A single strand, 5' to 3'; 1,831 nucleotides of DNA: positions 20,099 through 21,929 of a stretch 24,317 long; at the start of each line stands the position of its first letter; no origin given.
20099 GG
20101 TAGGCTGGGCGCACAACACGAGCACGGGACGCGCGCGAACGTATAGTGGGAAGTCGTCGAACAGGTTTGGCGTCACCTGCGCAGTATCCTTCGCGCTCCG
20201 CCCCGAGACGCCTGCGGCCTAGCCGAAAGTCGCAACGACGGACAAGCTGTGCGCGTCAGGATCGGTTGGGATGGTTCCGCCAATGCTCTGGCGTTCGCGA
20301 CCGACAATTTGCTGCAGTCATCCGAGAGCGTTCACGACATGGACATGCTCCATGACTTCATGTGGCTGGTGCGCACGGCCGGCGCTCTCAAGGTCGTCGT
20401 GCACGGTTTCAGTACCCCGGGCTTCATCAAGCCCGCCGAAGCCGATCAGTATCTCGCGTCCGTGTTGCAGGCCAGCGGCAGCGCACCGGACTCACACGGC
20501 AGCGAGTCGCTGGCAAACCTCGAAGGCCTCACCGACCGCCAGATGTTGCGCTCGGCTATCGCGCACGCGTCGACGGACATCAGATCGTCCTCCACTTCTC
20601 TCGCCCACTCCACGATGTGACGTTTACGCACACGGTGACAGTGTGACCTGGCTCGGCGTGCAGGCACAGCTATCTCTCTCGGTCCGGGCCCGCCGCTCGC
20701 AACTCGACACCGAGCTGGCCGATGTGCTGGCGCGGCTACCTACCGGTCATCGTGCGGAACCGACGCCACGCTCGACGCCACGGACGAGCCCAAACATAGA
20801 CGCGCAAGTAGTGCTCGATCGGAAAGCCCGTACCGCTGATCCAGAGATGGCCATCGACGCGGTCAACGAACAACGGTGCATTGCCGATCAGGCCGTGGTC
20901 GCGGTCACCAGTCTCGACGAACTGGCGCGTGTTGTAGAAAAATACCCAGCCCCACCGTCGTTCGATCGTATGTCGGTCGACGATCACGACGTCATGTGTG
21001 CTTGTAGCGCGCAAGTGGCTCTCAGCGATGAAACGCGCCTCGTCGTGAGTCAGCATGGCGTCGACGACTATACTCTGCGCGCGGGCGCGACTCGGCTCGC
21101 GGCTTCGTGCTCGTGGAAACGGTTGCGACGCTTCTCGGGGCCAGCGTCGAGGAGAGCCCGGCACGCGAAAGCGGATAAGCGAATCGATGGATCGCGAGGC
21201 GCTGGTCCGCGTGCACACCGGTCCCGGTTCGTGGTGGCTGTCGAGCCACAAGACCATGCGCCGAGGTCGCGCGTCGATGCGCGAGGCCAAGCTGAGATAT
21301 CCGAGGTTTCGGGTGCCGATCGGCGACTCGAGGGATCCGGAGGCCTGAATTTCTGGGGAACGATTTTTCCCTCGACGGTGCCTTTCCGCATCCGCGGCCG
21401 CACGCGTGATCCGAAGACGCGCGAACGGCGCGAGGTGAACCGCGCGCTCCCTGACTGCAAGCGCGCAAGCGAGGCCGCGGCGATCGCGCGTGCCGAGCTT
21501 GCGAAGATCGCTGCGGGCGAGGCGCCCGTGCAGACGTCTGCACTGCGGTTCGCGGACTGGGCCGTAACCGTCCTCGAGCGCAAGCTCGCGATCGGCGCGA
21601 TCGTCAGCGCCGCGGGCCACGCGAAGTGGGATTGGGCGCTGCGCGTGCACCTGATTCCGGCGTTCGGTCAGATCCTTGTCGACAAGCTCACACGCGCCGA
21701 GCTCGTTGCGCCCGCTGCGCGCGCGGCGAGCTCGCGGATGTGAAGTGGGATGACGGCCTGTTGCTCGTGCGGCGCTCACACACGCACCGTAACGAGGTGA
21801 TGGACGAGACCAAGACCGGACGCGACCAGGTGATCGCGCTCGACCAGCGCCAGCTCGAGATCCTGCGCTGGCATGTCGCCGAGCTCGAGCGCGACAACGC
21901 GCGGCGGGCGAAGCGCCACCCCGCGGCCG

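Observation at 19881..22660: Decayed integrative element carrying an orphan Imm35/YrhB immunity gene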

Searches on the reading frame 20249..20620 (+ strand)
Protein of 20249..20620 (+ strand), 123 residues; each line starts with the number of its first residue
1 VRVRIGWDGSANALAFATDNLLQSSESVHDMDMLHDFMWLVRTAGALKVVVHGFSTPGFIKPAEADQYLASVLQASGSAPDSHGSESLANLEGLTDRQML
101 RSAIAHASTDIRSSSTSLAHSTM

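Call 5: search_protein_families(library=pfam, max_evalue=0.1, proteins=[window:20249-20620:+])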
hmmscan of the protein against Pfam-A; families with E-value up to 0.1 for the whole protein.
window:20249-20620:+ (123 aa): 0 families

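Call 7: search_protein_families(library=ncbifam, max_evalue=1, proteins=[window:20249-20620:+])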
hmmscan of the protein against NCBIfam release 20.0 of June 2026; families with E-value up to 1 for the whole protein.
window:20249-20620:+ (123 aa): 0 families

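Call 29: search_protein_families(library=phrogs, max_evalue=0.01, proteins=[window:20249-20620:+])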
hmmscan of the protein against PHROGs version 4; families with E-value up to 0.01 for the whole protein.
window:20249-20620:+ (123 aa): 0 families

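Call 30: find_homologous_proteins(query=window:20249-20620:+, max_evalue=0.01)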
Query window:20249-20620:+ (123 aa): 1 proteins with E <= 0.01 among 21 candidates.
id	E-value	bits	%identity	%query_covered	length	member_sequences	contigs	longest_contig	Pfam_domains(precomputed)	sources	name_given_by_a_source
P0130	1.6e-72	258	100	100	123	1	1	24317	-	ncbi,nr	ncbi:MAG: hypothetical protein SFX73_00645 [Kofleriaceae bacterium]|nr:hypothetical protein [Kofleri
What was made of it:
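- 20249..20620 (+): ORFan annotated as hypothetical protein SFX73_00645. It is convergent with Imm35 and its function is unknown. The only database hit is itself (call 30).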

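Call 60: search_protein_families(library=padloc, max_evalue=0.01, proteins=[window:20249-20620:+])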
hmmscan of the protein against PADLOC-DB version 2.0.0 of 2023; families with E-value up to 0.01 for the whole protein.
window:20249-20620:+ (123 aa): 0 families

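Call 75: predict_structure(protein=window:20249-20620:+)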
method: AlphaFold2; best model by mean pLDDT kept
length: 123 residues; sequences in the alignment: 1
mean_pLDDT: 39.7   pTM: 0.24
mean pLDDT of the five models: 39.7, 37.7, 37.5, 36.7, 36.5
residues with pLDDT >= 90: 0; 70-90: 0; 50-70: 6; < 50: 117
segments of 3 or more residues with pLDDT < 50: 1-25, 27-31, 36-38, 40-62, 64-66, 68-123
pLDDT, mean of each block of 10 residues (from residue 1): 30 44 48 47 44 36 47 38 31 37 40 35 36
secondary structure, 60 per line:
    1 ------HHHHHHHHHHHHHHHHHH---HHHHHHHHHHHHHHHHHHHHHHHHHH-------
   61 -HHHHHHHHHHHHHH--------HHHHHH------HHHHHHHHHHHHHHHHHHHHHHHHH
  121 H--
elements in order: H7-24 H28-53 H62-75 H84-89 H96-121
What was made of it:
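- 20249..20620 (+): The AlphaFold single-sequence model has pLDDT 39.7 and is uninformative (call 75).
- Tried and rejected: No homolog, no family and an unusable structure model (calls 5, 7, 29, 30, 60, 75).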

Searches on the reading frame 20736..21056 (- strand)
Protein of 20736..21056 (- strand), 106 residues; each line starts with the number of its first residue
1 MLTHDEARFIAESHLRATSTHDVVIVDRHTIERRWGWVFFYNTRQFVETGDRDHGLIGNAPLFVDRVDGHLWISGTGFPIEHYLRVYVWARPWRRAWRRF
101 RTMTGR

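Call 7: search_protein_families(library=ncbifam, max_evalue=1, proteins=[window:20736-21050:-])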
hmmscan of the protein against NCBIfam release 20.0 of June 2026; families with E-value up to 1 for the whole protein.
window:20736-21050:- (104 aa): 0 families

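Call 25: find_encoding_contigs(protein=window:20736-21056:-, flank=10000, max_places=4)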
Protein window:20736-21056:- (106 aa): no gene with exactly this product is on record in the collection.

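Call 26: find_homologous_proteins(query=window:20736-21056:-, max_evalue=0.001)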
Query window:20736-21056:- (106 aa): 9 proteins with E <= 0.001 among 9 candidates.
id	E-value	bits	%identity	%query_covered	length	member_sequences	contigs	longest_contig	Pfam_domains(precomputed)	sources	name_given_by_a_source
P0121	2.7e-67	242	100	100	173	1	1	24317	PF15567.12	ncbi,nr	ncbi:MAG: YrhB domain-containing protein [Kofleriaceae bacterium]|nr:YrhB domain-containing protein 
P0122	1.8e-21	94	53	90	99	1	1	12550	PF15567.12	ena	-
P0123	2.3e-18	84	47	81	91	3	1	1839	PF15567.12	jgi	jgi:hypothetical protein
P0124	4.4e-18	83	47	81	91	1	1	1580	PF15567.12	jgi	jgi:hypothetical protein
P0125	3.5e-16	77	47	81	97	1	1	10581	PF15567.12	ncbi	-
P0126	4.2e-16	77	51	76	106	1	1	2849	PF15567.12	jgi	jgi:hypothetical protein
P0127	3.3e-14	71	56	62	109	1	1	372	PF15567.12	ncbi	-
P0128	1.6e-13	69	56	62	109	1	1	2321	PF15567.12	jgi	-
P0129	6.7e-11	60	48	62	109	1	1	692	PF15567.12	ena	-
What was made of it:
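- Tried and rejected: The window is the entire contig, so no further flank exists (call 26).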

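Call 27: find_encoding_contigs(protein=P0121, flank=10000, max_places=3)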
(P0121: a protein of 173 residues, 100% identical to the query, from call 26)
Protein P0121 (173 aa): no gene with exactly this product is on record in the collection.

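Call 28: find_encoding_contigs(protein=P0122, flank=8000, max_places=3)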
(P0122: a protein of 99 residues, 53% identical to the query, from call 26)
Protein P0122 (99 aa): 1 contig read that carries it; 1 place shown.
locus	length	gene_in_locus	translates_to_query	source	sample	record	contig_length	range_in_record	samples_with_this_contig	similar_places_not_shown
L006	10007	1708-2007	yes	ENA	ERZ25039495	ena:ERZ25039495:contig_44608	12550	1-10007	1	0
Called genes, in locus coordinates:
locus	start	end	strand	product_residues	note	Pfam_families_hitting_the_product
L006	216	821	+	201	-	-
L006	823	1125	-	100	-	-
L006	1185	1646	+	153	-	PF00005:ABC_tran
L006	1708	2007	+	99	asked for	PF15567:Imm35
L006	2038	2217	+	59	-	-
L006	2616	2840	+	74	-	-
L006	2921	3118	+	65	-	-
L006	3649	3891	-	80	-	-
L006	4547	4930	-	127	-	-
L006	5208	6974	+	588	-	PF24681:Kelch_KLHDC2_KLHL20_DRC7, PF24981:Beta-prop_ATRN-LZTR1, PF25210:Kelch_FKB95, PF01344:Kelch_1, PF01344:Kelch_1, PF13964:Beta-prop_Calicin, PF01344:Kelch_1, PF24681:Kelch_KLHDC2_KLHL20_DRC7, +6 more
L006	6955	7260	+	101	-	PF13384:HTH_23, PF13551:HTH_29 (weak)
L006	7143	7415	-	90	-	-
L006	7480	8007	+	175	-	PF13358:DDE_3, PF00665:rve (weak)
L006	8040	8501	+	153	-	-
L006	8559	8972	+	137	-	-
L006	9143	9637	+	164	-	-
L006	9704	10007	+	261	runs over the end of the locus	-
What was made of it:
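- A closer homolog, in L006, also lacks a toxin neighbour (call 28). The closest homolog, in L006, also has no toxin neighbour (call 28).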

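Call 29: search_protein_families(library=phrogs, max_evalue=0.01, proteins=[window:20736-21056:-])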
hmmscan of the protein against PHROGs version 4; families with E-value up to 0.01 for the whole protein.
window:20736-21056:- (106 aa): 0 families

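Call 60: search_protein_families(library=padloc, max_evalue=0.01, proteins=[window:20736-21056:-])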
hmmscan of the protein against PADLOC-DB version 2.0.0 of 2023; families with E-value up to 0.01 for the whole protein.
window:20736-21056:- (106 aa): 0 families

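Call 66: find_encoding_contigs(protein=P0125, flank=6000, max_places=2)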
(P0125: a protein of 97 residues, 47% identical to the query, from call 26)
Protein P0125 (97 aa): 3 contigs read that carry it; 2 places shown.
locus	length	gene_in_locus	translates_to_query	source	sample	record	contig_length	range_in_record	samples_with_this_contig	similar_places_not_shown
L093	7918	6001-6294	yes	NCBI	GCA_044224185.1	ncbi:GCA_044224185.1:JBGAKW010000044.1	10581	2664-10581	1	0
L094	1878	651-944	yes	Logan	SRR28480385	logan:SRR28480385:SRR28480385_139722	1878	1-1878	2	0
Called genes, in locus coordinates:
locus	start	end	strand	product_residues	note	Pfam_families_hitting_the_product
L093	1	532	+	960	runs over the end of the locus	PF18884:TSP3_bac (faint), PF05048:NosD (faint), PF13229:Beta_helix (faint)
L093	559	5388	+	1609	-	PF25023:TEN_YD-shell (weak), PF05593:RHS_repeat (weak)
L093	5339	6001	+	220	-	PF15644:Gln_amidase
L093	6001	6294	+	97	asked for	PF15567:Imm35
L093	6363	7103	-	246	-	-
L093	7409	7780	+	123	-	-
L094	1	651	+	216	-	?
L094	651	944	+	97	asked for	PF15567:Imm35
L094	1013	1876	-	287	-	?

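Call 67: list_cluster_members(proteins=[P0121, P0125, P0127, window:22187-22648:+, window:22757-23002:+, window:19884-20114:-, P0019, P0028])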
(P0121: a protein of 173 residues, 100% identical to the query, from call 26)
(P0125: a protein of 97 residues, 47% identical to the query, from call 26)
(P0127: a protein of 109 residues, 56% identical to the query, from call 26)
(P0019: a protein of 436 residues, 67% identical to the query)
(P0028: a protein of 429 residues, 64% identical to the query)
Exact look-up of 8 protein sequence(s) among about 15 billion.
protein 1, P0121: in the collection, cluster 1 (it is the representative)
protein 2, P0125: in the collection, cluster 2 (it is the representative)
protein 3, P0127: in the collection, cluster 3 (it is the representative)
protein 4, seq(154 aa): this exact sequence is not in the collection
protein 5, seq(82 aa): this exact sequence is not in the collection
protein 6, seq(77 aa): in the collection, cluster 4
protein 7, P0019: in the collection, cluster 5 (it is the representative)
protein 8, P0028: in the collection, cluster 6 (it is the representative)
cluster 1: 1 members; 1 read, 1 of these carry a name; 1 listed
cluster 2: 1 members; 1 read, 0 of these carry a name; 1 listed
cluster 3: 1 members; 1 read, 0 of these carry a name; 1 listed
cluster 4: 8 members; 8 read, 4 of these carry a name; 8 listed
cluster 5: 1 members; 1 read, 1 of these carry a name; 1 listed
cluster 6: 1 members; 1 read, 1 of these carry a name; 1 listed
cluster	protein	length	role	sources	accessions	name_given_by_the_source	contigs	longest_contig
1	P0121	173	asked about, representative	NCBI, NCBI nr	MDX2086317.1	MAG: YrhB domain-containing protein [Kofleriaceae bacterium] | YrhB domain-containing protein [Kofleriaceae bacterium]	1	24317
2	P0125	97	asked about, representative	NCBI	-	-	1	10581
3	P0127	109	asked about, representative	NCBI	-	-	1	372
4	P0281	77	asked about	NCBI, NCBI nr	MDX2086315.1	MAG: hypothetical protein SFX73_00640 [Kofleriaceae bacterium] | hypothetical protein [Kofleriaceae bacterium]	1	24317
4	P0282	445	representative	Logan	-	-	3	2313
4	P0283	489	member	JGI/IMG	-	hypothetical protein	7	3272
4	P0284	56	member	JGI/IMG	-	hypothetical protein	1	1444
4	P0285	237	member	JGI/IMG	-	hypothetical protein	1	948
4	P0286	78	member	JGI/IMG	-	-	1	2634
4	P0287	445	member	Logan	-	-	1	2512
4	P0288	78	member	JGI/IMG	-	-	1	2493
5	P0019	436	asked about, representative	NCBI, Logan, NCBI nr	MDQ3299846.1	MAG: hypothetical protein M3619_24985 [Myxococcota bacterium] | hypothetical protein [Myxococcota bacterium]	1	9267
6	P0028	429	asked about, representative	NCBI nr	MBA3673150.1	hypothetical protein [Gemmatimonadaceae bacterium]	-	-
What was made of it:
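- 20736..21056 (-): Intact Imm35/YrhB-family gene of 106 aa. PGAP calls a 173-aa version reaching 21257. The NCBI name is 'YrhB domain-containing protein [Kofleriaceae bacterium]' (calls 26, 67).
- Contig identity: a whole 24,317-bp Kofleriaceae MAG contig (calls 26, 30, 67). The contig is from a MAG (calls 26, 67).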

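Call 69: search_protein_families(library=pfam, max_evalue=0.001, proteins=[L093:5339-6001:+, L093:6001-6294:+, L006:1185-1646:+, P0282, P0283])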
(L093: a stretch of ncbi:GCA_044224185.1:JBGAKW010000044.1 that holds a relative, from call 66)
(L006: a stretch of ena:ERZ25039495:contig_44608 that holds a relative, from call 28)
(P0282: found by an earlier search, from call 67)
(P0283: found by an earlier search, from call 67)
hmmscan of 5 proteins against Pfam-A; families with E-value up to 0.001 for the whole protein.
L093:5339-6001:+ (220 aa): 1 family
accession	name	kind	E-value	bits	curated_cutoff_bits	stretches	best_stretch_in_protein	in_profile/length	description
PF15644.12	Gln_amidase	-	8.6e-11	43.4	24.1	1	109-203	1-113/114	Papain fold toxin 1, glutamine deamidase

L093:6001-6294:+ (97 aa): 1 family
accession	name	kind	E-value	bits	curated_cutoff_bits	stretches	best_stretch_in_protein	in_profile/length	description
PF15567.11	Imm35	-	3e-16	59.8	27.5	1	4-85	1-82/85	Immunity protein 35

L006:1185-1646:+ (153 aa): 1 family
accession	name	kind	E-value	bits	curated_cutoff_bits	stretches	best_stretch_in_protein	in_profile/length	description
PF00005.33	ABC_tran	-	9.3e-09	36.4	25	1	21-74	81-137/137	ABC transporter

P0282 (445 aa): 2 families
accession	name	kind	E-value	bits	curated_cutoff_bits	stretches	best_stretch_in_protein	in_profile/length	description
PF04986.18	Y2_Tnp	-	4.6e-20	72.8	20.9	1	138-339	1-177/183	Putative transposase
PF14319.11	Zn_Tnp_IS91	-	4.7e-15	55.8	26.3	1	15-93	15-90/90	Transposase zinc-binding domain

P0283 (489 aa): 2 families
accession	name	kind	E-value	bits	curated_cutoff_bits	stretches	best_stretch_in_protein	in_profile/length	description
PF04986.18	Y2_Tnp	-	9.8e-20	71.8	20.9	1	184-383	1-177/183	Putative transposase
PF14319.11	Zn_Tnp_IS91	-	1.5e-14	54.1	26.3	1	60-139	14-90/90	Transposase zinc-binding domain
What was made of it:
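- On Imm35 (PF15567): The feature is met for the homolog in L093 (calls 66, 69).
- Rhs plus Tox-PL1 immediately upstream of an Imm35 homolog in L093: calls 66, 69. In L093 and L094 the homolog starts at the stop of an Rhs-linked Tox-PL1 toxin gene (calls 66, 69). A same-subfamily homolog occupies the canonical immunity position after Rhs-Tox-PL1 (calls 66, 69).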

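Call 76: search_protein_families(library=ncbifam, max_evalue=0.00001, proteins=[P0282])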
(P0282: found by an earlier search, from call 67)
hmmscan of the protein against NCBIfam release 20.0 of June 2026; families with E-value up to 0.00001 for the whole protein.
P0282 (445 aa): 2 families
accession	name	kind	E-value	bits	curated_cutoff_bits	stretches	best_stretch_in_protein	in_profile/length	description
NF052416.1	ISCR_clade_Ia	exception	1.1e-80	271.6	925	2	11-205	54-249/509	ISCR element clade Ia family transposase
NF033538.2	transpos_IS91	equivalog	2.5e-22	79.4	125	1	14-397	18-355/356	IS91 family transposase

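Call 78: find_encoding_contigs(protein=P0282, flank=3000, max_places=3)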
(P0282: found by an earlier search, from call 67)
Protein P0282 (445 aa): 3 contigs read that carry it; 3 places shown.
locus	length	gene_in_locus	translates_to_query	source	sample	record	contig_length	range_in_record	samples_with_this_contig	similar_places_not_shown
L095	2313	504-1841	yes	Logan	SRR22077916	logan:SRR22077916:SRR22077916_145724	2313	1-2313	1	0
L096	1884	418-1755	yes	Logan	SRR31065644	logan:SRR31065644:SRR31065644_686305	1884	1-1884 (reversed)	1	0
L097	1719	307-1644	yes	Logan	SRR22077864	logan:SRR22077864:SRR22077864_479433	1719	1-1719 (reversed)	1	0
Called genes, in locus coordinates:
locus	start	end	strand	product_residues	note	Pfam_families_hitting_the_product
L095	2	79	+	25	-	?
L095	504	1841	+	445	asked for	PF14319:Zn_Tnp_IS91, PF04986:Y2_Tnp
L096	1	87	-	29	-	?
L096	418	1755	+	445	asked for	PF14319:Zn_Tnp_IS91, PF04986:Y2_Tnp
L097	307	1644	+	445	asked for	PF14319:Zn_Tnp_IS91, PF04986:Y2_Tnp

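Call 82: find_related_loci(query=A4, collection=viral_contigs, flank=6000)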
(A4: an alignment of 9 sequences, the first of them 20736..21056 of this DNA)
Query A4 (106 aa) in viral_contigs; peptide patterns used: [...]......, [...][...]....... (x = any residue, [..] = any of these).
145 stretches matched a pattern, but none encodes a relative of the query by tblastn (E <= 1e-3).
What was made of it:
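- This Imm35 subfamily was not found in viral contigs (call 82).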

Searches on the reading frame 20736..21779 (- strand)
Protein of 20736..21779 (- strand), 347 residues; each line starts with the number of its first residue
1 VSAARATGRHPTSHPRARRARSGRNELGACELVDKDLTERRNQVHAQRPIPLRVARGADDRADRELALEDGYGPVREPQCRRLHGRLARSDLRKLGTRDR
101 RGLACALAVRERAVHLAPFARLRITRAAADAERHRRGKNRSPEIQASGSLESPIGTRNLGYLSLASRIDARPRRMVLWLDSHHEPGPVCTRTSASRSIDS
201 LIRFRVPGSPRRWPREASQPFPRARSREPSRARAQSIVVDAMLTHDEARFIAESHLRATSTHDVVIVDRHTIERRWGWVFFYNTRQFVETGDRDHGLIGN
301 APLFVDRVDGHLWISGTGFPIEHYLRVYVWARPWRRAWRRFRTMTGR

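Call 5: search_protein_families(library=pfam, max_evalue=0.1, proteins=[window:20736-21779:-])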
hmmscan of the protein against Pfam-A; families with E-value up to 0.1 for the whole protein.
window:20736-21779:- (347 aa): 1 family
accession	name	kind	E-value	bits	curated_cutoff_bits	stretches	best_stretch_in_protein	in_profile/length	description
PF15567.11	Imm35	-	2.2e-17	63.4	27.5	1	246-325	1-83/85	Immunity protein 35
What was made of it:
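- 20736..21056 (-): PF15567 E=2.2e-17 (call 5).
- Checked: Imm35: PF15567 scores E=2.2e-17 and 63.4 bits against a cut-off of 27.5, on the minus strand at 20736-21056 (call 5).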

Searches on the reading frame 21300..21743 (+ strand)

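Call 7: search_protein_families(library=ncbifam, max_evalue=1, proteins=[window:21300-21743:+])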
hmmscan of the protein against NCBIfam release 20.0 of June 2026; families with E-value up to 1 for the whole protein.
window:21300-21743:+ (147 aa): 2 families
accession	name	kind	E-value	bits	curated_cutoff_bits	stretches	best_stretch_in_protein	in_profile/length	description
NF000449.2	blaBIC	exception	0.026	13.8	640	1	30-91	157-218/294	BIC family carbapenem-hydrolyzing class A beta-lactamase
TIGR04553.1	ABC_peri_selen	hypoth_equivalog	0.18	11.2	250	1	67-135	154-223/266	putative selenate ABC transporter substrate-binding protein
